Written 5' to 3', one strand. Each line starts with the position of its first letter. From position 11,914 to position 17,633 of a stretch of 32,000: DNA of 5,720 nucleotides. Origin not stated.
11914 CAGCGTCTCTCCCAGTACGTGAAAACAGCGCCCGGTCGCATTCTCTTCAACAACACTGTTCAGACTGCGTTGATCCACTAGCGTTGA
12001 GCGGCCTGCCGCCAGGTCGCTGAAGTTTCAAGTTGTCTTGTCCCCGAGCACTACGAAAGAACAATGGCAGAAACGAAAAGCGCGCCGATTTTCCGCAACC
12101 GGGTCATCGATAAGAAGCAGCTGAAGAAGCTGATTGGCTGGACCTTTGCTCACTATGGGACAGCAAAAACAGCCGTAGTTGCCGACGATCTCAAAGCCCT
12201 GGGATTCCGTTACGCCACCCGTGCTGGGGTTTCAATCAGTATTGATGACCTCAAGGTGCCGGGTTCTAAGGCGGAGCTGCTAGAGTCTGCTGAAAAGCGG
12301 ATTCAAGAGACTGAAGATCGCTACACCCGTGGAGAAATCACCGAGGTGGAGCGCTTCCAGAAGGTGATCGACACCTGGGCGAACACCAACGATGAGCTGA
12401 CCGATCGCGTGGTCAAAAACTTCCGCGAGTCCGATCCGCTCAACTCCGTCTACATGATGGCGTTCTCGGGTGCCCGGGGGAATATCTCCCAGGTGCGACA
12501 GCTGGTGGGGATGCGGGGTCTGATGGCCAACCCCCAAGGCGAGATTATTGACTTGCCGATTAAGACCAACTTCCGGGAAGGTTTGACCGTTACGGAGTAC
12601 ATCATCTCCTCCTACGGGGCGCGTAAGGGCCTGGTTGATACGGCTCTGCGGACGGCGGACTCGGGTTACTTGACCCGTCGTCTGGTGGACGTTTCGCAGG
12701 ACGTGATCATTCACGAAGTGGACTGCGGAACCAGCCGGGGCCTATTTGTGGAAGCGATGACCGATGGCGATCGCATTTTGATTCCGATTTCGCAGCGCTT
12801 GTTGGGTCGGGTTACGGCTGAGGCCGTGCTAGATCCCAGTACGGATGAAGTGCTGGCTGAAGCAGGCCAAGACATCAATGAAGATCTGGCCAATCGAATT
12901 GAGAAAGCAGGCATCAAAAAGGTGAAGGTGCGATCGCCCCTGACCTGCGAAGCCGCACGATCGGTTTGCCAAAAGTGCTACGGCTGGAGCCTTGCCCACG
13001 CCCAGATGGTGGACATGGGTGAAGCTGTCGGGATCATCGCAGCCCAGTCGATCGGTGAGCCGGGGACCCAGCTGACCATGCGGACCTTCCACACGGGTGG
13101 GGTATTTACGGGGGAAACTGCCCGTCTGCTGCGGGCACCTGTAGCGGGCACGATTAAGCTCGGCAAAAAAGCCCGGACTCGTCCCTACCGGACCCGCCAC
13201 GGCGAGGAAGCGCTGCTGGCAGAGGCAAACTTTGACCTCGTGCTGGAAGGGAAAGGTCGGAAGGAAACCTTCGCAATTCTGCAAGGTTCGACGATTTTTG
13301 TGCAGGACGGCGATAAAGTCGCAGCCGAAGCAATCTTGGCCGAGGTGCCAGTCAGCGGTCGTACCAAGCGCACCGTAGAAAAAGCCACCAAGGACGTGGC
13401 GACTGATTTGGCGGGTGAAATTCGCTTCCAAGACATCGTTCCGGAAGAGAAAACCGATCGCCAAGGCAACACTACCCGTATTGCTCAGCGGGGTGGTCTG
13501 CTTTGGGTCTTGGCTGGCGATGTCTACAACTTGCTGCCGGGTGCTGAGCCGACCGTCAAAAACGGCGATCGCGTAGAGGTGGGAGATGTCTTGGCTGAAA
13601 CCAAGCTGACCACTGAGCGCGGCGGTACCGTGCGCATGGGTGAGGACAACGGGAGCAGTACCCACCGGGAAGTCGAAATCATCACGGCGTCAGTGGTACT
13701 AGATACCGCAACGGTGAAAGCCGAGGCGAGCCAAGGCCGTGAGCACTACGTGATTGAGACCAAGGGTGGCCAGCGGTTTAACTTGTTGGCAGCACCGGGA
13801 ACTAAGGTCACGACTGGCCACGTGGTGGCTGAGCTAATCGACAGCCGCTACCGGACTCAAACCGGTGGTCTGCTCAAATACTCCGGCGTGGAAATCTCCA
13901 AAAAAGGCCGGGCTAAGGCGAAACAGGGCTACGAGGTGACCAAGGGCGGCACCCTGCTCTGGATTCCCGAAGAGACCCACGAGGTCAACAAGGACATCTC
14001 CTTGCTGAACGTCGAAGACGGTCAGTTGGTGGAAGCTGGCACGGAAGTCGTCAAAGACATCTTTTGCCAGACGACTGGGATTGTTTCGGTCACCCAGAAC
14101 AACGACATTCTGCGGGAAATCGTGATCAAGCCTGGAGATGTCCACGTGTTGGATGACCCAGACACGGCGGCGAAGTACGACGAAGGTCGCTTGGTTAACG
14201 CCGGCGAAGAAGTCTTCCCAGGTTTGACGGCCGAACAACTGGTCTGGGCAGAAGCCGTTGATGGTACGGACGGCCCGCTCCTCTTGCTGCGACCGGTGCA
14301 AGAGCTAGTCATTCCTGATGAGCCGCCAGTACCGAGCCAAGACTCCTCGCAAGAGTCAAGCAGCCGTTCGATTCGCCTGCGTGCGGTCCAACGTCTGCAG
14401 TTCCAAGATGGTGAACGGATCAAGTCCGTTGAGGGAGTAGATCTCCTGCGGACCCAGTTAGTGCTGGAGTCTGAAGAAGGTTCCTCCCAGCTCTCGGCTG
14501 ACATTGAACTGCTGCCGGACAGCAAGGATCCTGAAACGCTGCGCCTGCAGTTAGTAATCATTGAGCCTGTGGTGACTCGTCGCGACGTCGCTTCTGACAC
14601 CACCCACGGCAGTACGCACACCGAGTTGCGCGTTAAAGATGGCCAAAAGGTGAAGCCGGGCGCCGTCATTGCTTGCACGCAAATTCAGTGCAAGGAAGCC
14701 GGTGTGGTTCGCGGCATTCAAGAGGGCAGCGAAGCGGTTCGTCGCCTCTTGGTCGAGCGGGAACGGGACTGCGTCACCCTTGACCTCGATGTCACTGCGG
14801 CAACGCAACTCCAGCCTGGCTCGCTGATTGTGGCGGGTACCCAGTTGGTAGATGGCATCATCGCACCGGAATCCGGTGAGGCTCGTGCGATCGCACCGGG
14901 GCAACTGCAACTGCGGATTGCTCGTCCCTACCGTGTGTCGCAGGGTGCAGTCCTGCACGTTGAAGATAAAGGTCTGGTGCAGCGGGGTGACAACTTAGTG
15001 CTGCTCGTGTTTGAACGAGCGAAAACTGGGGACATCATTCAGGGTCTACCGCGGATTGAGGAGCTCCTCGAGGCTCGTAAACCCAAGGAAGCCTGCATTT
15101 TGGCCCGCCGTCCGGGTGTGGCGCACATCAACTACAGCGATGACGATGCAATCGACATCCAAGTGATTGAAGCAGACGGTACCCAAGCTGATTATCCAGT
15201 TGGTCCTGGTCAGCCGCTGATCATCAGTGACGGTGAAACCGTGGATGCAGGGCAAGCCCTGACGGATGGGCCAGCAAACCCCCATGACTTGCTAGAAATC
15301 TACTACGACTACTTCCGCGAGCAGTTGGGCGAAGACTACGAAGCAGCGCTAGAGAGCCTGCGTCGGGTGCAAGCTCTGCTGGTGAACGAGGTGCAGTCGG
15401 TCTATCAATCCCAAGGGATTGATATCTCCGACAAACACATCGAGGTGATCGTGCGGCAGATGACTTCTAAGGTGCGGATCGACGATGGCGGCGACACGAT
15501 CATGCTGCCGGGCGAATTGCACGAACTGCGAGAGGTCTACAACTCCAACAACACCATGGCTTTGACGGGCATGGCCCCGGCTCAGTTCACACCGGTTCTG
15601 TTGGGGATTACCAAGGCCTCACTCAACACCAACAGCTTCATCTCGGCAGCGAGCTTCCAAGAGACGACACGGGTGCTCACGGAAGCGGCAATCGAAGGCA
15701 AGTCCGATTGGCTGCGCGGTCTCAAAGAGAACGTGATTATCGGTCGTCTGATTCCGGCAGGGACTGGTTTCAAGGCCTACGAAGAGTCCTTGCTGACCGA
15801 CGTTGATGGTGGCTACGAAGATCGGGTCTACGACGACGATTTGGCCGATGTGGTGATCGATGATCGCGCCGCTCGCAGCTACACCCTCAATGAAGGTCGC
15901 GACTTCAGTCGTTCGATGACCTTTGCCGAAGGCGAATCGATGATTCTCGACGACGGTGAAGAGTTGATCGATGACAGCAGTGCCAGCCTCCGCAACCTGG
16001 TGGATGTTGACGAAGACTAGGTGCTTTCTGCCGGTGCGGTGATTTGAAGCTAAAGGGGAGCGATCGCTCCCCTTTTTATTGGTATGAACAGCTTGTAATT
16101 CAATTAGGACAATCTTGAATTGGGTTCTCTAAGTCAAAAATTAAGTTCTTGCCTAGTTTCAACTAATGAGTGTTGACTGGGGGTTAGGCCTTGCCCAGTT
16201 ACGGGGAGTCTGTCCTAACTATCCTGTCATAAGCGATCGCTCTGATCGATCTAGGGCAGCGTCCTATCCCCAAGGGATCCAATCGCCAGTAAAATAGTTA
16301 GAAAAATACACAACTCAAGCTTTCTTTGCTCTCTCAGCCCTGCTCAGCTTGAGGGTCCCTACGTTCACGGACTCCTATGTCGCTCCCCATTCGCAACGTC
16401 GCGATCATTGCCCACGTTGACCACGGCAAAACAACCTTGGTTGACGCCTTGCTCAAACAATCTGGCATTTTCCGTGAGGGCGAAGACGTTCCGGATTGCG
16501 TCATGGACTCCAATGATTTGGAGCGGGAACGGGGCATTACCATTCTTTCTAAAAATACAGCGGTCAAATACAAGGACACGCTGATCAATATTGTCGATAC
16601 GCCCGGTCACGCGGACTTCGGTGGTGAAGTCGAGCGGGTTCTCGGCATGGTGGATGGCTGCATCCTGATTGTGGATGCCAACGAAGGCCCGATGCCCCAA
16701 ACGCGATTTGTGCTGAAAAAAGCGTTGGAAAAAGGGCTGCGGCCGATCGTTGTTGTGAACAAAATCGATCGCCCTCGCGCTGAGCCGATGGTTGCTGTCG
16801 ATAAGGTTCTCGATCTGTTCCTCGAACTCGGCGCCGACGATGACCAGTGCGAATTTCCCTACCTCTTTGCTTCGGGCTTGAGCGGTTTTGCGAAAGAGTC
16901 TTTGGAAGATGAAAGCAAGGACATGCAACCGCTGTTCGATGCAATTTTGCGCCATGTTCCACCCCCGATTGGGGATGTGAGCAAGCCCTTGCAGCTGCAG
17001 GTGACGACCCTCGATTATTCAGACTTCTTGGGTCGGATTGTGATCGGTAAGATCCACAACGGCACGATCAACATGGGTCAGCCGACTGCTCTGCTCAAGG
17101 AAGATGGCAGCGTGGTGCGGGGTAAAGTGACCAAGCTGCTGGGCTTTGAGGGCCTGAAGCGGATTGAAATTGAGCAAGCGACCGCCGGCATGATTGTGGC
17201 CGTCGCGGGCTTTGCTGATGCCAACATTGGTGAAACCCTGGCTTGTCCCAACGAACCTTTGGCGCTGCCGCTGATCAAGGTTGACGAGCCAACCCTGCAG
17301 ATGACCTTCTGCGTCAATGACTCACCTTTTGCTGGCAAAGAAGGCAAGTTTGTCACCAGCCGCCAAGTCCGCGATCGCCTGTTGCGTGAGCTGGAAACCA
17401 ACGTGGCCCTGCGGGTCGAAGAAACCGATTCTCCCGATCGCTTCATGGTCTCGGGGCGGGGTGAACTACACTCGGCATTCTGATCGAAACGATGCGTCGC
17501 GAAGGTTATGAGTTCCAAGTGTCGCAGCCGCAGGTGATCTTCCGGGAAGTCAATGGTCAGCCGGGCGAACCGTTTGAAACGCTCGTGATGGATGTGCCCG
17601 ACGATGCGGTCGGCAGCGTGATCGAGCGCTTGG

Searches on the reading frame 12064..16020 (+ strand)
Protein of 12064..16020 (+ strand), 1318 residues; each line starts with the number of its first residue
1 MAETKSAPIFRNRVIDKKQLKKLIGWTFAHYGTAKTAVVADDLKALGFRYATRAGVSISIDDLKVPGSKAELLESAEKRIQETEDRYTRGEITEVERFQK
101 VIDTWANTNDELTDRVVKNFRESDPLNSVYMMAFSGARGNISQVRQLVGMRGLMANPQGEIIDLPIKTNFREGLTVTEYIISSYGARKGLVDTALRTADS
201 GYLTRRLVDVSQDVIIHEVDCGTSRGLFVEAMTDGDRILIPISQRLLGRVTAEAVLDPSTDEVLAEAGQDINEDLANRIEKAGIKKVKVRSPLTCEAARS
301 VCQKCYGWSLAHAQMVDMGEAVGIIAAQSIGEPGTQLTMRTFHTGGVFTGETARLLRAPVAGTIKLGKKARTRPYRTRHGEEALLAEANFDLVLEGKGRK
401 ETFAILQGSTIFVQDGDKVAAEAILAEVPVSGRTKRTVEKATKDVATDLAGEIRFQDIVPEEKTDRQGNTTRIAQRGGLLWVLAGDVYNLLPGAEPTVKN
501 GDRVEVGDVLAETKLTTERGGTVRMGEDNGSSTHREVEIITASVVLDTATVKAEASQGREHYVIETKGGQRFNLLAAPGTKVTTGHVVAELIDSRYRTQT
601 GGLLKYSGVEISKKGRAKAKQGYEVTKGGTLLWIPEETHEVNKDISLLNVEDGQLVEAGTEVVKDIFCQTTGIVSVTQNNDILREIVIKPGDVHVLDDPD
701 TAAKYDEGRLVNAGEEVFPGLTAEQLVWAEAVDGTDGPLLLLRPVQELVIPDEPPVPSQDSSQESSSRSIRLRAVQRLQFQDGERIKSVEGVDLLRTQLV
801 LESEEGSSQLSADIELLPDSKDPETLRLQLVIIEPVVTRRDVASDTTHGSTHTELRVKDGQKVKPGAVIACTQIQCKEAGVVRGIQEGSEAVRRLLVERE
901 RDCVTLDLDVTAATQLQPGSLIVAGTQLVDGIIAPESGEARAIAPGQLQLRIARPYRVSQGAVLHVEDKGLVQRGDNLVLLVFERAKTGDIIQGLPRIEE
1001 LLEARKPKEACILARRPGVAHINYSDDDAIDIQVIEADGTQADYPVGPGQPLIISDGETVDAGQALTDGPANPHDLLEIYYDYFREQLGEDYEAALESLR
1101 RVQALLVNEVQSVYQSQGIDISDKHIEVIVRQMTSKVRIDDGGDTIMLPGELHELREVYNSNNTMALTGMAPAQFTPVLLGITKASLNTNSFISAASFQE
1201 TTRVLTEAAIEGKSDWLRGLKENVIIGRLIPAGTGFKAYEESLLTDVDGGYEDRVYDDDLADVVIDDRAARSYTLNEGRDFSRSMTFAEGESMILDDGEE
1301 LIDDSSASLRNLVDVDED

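Call 12: search_protein_families(library=padloc, proteins=[window:12064-16020:+], max_evalue=0.001)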
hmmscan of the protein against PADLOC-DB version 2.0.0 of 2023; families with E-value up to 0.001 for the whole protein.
window:12064-16020:+ (1318 aa): 0 families

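Call 54: search_protein_families(library=pfam, proteins=[window:12064-16020:+], max_evalue=0.001)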
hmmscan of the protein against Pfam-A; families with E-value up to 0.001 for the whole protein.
window:12064-16020:+ (1318 aa): 7 families
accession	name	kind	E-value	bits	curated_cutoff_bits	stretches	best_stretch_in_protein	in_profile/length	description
PF04998.22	RNA_pol_Rpb1_5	-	2.6e-57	194.8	28.5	2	173-590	1-200/267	RNA polymerase Rpb1, domain 5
PF05000.22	RNA_pol_Rpb1_4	-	2.7e-19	69.5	24.8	1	92-170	1-106/107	RNA polymerase Rpb1, domain 4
PF04983.23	RNA_pol_Rpb1_3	-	4e-09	37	28.9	1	10-63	109-162/162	RNA polymerase Rpb1, domain 3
PF13533.13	Biotin_lipoyl_2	-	1.9e-08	34.3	29.8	0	853-870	12-29/32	Biotin-lipoyl like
PF01333.25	Apocytochr_F_C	-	5e-07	30.2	30.4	1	1019-1070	13-64/118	Apocytochrome F, C-terminal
PF00364.28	Biotin_lipoyl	-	0.0001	22.5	22.1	0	493-512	16-35/73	Biotin-requiring enzyme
PF21668.3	RPOC_hybrid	-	0.00017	21.8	27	0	1011-1070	9-70/102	DNA-directed RNA polymerase subunit beta', hybrid domain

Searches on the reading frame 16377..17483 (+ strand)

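Call 12: search_protein_families(library=padloc, proteins=[window:16377-17483:+], max_evalue=0.001)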
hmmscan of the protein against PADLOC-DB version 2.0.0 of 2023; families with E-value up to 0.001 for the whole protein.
window:16377-17483:+ (368 aa): 0 families

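Call 44: search_protein_families(library=ncbifam, proteins=[window:16377-17483:+], max_evalue=0.00001)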
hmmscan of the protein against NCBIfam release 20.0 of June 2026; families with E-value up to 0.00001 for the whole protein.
window:16377-17483:+ (368 aa): 35 families (the best 25 are shown)
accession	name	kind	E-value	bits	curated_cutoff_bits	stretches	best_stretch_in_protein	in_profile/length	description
TIGR01394.1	TypA_BipA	equivalog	8e-179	595.7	757.3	1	5-365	1-361/594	translational GTPase TypA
NF007583.0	PRK10218.1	equivalog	3.4e-140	467.9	1260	1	5-366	5-366/607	ribosome-dependent GTPase TypA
TIGR01393.1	lepA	equivalog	4.6e-47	160.7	533.9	1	5-298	3-283/595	translation elongation factor 4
TIGR00490.1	aEF-2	equivalog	1.3e-46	159.1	738.45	2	5-144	19-162/720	elongation factor EF-2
TIGR00484.1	EF-G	equivalog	4.8e-43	147.3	659.4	2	5-144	10-151/691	elongation factor G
NF012153.1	tet_protect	equivalog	5.4e-43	147.1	775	1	7-134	2-131/614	tetracycline resistance ribosomal protection protein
NF009381.0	PRK12740.1-5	subfamily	5.4e-42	144.1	583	2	5-144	9-150/692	elongation factor G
NF000120.3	47473_otr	exception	4.6e-37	127.9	900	1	7-137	4-136/608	tetracycline resistance ribosomal protection protein Otr(A)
NF009891.0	PRK13351.1-1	equivalog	3.2e-33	115.2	597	2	5-135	9-141/681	elongation factor G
NF033148.1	tet_protect_M_W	exception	2.2e-30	105.6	1100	1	5-133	3-133/639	TetM/TetW/TetO/TetS family tetracycline resistance ribosomal protection protein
NF009377.1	PRK12740.1-1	equivalog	2.4e-29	102.3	890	2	5-148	13-158/700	elongation factor G-like protein EF-G2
NF001964.0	PRK00741.1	equivalog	3.3e-28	98.4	473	1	6-144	13-157/529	peptide chain release factor 3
NF012155.1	tet_protect_M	exception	3.8e-27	94.7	1420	1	5-132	3-132/639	tetracycline resistance ribosomal protection protein Tet(M)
NF009373.0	PRK12736.1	subfamily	4.9e-27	94.7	452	1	6-276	13-277/394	elongation factor Tu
NF000766.0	PRK00049.1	subfamily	1.9e-26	92.8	449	1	6-272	13-275/396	elongation factor Tu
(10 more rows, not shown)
